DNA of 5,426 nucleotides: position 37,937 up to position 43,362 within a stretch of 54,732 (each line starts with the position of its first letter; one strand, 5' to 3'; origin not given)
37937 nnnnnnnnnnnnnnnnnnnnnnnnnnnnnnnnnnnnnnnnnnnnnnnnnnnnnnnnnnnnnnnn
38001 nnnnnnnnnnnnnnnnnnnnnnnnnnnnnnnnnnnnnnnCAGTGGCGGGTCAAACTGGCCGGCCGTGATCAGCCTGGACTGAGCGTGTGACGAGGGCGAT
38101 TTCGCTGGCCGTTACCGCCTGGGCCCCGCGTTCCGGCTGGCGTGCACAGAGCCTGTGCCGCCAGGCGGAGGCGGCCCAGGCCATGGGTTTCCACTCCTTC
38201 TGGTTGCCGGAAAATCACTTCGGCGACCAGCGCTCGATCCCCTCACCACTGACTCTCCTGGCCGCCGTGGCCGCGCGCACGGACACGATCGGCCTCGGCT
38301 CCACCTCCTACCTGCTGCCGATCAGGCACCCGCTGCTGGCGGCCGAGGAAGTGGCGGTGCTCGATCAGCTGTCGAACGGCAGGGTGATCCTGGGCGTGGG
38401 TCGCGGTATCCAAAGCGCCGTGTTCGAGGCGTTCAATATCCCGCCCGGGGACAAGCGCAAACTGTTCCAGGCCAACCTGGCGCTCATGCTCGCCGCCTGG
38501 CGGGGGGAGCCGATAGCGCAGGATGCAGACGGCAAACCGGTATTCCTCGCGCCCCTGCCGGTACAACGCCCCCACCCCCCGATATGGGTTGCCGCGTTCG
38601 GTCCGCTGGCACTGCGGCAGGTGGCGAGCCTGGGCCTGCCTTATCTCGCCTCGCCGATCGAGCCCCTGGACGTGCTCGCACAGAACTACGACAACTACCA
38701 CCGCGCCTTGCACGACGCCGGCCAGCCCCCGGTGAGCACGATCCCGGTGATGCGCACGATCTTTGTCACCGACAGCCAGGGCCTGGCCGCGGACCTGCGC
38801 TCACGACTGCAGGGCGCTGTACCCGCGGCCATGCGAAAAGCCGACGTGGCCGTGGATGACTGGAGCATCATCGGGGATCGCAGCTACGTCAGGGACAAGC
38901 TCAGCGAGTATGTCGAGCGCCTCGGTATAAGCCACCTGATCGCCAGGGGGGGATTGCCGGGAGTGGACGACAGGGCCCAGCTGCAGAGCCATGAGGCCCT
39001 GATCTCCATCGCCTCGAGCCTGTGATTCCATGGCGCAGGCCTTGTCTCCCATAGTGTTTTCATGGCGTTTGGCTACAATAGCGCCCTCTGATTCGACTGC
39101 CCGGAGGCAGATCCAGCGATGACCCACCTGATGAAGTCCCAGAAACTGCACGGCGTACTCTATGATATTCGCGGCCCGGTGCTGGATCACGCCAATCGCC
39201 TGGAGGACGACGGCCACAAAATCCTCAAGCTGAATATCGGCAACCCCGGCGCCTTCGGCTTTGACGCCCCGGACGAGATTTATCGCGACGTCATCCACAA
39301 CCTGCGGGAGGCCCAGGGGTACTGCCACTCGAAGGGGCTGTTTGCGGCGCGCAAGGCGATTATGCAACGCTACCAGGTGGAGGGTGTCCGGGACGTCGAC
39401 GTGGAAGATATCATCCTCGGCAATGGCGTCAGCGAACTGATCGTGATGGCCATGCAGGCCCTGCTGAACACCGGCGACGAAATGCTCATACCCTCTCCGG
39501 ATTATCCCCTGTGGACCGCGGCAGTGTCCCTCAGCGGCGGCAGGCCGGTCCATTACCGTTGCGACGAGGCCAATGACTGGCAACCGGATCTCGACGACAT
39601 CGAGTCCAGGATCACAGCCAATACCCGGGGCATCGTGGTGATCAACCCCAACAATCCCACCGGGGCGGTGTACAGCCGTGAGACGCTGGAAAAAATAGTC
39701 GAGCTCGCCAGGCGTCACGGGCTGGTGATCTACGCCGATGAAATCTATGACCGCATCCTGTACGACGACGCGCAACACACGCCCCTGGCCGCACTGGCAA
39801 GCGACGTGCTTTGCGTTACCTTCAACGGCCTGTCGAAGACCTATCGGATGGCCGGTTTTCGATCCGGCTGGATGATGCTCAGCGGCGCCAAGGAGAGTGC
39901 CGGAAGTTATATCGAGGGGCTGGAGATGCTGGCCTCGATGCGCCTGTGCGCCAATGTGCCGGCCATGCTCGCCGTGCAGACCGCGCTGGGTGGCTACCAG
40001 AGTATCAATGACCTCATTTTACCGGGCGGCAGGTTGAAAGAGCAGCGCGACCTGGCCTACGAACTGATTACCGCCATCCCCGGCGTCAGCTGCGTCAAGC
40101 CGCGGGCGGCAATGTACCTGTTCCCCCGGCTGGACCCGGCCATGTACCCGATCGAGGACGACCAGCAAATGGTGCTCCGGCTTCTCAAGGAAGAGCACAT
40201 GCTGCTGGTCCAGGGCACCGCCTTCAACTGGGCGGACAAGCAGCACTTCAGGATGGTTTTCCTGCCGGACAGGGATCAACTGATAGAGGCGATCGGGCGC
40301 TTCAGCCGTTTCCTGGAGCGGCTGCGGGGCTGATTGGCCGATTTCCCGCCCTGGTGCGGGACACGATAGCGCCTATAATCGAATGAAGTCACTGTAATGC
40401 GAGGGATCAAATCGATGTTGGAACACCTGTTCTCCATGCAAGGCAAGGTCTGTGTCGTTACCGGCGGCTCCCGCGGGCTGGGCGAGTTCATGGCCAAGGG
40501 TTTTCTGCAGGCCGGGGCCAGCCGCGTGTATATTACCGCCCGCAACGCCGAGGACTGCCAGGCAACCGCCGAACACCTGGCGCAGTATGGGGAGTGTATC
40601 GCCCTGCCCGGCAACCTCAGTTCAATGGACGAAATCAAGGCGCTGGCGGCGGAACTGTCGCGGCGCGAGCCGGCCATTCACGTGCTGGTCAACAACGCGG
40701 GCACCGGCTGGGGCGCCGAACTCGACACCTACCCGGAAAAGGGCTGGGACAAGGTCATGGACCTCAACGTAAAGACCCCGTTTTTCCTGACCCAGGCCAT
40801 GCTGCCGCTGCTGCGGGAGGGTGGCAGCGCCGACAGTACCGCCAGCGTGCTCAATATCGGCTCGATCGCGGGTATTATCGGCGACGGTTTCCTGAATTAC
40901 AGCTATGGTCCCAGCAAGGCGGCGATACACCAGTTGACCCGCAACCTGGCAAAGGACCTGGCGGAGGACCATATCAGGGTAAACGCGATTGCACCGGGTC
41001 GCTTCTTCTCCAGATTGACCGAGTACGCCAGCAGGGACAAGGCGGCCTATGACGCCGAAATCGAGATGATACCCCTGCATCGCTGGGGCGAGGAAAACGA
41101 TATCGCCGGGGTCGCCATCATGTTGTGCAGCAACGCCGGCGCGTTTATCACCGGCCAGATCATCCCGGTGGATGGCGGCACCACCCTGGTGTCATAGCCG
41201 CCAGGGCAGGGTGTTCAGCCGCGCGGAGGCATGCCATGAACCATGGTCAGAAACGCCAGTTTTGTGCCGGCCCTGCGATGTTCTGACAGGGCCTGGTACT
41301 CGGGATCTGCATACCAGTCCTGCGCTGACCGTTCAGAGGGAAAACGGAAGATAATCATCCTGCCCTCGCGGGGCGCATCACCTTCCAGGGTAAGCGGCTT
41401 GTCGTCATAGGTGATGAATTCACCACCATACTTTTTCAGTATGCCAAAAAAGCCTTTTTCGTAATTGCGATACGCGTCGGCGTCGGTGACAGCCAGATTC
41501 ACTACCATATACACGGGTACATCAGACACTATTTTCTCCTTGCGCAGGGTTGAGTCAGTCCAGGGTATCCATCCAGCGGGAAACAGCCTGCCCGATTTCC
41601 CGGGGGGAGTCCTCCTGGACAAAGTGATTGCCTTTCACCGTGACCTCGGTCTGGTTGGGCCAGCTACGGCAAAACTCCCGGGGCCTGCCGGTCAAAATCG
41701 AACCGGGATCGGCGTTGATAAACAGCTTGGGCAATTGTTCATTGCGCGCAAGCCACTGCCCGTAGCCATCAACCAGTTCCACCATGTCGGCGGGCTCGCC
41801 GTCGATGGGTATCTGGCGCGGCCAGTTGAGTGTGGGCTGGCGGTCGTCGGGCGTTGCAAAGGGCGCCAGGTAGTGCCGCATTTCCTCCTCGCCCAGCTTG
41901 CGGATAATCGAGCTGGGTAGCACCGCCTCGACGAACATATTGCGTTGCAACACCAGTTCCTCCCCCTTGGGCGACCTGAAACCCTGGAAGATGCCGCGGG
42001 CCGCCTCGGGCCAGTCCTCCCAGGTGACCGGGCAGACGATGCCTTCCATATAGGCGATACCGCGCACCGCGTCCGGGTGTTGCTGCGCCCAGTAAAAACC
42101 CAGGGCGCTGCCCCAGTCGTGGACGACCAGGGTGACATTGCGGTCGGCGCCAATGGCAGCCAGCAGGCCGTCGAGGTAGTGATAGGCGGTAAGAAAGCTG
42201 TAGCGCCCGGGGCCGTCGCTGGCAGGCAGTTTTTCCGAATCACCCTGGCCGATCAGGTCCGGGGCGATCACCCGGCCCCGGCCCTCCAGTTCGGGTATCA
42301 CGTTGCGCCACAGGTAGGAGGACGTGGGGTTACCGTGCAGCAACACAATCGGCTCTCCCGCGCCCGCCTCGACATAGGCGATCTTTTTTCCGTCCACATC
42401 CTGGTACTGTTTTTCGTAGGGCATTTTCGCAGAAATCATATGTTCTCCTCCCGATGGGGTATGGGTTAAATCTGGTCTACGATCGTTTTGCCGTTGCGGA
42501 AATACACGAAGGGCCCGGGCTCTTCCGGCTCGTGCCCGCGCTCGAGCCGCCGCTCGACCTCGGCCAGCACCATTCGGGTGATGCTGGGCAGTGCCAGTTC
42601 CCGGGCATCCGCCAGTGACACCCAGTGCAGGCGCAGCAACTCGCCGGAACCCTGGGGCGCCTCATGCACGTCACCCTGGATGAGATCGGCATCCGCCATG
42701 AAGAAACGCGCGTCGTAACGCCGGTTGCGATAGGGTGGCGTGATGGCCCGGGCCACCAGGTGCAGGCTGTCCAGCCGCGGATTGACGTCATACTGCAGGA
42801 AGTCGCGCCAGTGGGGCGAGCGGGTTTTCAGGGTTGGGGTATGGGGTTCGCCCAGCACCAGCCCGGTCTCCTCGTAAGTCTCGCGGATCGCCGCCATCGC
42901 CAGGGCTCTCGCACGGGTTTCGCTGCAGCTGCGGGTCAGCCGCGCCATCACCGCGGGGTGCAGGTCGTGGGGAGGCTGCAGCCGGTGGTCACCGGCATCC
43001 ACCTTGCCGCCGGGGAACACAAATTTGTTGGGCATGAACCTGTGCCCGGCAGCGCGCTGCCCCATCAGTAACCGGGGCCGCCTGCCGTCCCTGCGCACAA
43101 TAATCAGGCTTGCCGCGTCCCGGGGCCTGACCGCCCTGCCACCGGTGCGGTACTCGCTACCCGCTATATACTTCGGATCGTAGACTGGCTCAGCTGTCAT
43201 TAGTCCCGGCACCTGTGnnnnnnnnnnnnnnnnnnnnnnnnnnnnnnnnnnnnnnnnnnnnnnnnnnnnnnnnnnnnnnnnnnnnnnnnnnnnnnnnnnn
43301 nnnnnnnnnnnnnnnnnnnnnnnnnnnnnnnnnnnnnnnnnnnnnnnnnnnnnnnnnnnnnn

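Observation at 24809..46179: One 17-bp palindrome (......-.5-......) in four separate divergent promoter regions: candidate unannotated regulon of about 25-28 genes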

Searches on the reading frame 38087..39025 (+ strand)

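Call 10: search_protein_families(library=pfam, proteins=[window:38087-39025:+])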
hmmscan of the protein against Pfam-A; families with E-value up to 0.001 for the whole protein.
window:38087-39025:+ (312 aa): 1 family
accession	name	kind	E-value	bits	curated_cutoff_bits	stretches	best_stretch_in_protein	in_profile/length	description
PF00296.26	Bac_luciferase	-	5.1e-51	174.3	27.9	1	19-238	21-241/314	Luciferase-like monooxygenase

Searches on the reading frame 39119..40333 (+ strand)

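Call 10: search_protein_families(library=pfam, proteins=[window:39119-40333:+])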
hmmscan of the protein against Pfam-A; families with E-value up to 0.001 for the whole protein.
window:39119-40333:+ (404 aa): 4 families
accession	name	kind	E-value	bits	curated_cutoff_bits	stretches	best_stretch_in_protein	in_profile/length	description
PF00155.27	Aminotran_1_2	-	9.1e-55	186.7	19.7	1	35-393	3-359/361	Aminotransferase class I and II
PF01041.23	DegT_DnrJ_EryC1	-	9.4e-07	28.8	19.8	1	108-207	52-145/360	DegT/DnrJ/EryC1/StrS aminotransferase family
PF01212.27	Beta_elim_lyase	-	0.00016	21.6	27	1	135-207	90-168/288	Beta-eliminating lyase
PF00266.25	Aminotran_5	-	0.00085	18.8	21.5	0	82-207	47-175/371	Aminotransferase class-V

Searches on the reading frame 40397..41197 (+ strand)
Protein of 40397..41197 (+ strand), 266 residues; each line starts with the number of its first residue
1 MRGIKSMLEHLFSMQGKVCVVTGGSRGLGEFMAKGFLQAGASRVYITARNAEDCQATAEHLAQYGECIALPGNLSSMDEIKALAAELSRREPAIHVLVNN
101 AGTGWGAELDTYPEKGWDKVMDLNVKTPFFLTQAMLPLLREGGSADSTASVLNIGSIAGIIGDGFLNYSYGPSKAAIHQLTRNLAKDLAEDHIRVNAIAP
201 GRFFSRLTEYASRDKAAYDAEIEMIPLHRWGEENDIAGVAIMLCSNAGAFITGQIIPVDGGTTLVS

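Call 10: search_protein_families(library=pfam, proteins=[window:40397-41197:+])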
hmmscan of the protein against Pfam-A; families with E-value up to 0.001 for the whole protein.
window:40397-41197:+ (266 aa): 4 families
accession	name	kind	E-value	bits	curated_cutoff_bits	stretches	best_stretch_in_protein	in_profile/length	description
PF13561.12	adh_short_C2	-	1.7e-50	172.3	27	1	26-263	6-236/236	Enoyl-(Acyl carrier protein) reductase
PF00106.31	adh_short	-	3.6e-42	144.5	26.6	1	17-213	1-192/195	short chain dehydrogenase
PF08659.16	KR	-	7.3e-11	42.7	22.6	1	19-163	3-143/180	KR domain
PF23441.1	SDR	-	1.1e-06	28.7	27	1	19-264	10-257/258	SDR-like rossmann domain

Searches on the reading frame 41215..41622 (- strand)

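Call 11: search_protein_families(library=pfam, proteins=[window:41215-41622:-])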
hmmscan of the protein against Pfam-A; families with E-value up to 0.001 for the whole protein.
window:41215-41622:- (135 aa): 1 family
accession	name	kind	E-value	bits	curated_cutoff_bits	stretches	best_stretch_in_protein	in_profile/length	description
PF07045.17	DUF1330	-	2.4e-23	82.8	23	1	37-125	2-89/94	Domain of unknown function (DUF1330)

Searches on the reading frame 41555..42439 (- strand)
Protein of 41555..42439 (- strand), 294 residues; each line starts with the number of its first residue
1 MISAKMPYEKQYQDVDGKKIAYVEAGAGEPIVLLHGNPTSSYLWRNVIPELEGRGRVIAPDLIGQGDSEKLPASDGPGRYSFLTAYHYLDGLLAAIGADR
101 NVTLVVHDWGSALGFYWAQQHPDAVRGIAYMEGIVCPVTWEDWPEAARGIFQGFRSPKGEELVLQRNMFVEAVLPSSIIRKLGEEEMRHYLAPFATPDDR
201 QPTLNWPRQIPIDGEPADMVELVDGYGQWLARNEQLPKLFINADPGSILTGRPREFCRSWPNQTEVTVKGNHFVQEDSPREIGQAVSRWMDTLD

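Call 11: search_protein_families(library=pfam, proteins=[window:41555-42439:-])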
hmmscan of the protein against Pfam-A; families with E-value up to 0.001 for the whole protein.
window:41555-42439:- (294 aa): 2 families
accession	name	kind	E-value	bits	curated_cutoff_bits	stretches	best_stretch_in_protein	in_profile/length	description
PF00561.26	Abhydrolase_1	-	1.4e-28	100.7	25.8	1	30-279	2-245/245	alpha/beta hydrolase fold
PF12697.13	Abhydrolase_6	-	2.7e-15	58.1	26.3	1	31-282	1-214/217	Alpha/beta hydrolase family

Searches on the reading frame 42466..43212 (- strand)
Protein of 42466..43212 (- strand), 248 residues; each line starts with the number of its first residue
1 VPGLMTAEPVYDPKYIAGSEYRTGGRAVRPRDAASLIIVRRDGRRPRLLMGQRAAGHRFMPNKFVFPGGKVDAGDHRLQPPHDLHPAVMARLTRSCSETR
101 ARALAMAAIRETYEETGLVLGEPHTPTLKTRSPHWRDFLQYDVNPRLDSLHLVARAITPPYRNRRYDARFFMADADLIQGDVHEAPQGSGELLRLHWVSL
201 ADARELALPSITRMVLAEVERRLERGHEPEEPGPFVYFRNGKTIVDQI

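Call 11: search_protein_families(library=pfam, proteins=[window:42466-43212:-])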
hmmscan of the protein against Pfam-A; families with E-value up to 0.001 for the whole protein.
window:42466-43212:- (248 aa): 1 family
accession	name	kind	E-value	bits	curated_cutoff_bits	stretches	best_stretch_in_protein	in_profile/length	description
PF00293.34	NUDIX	-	1.5e-10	41.7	21.1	1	105-207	45-122/134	NUDIX domain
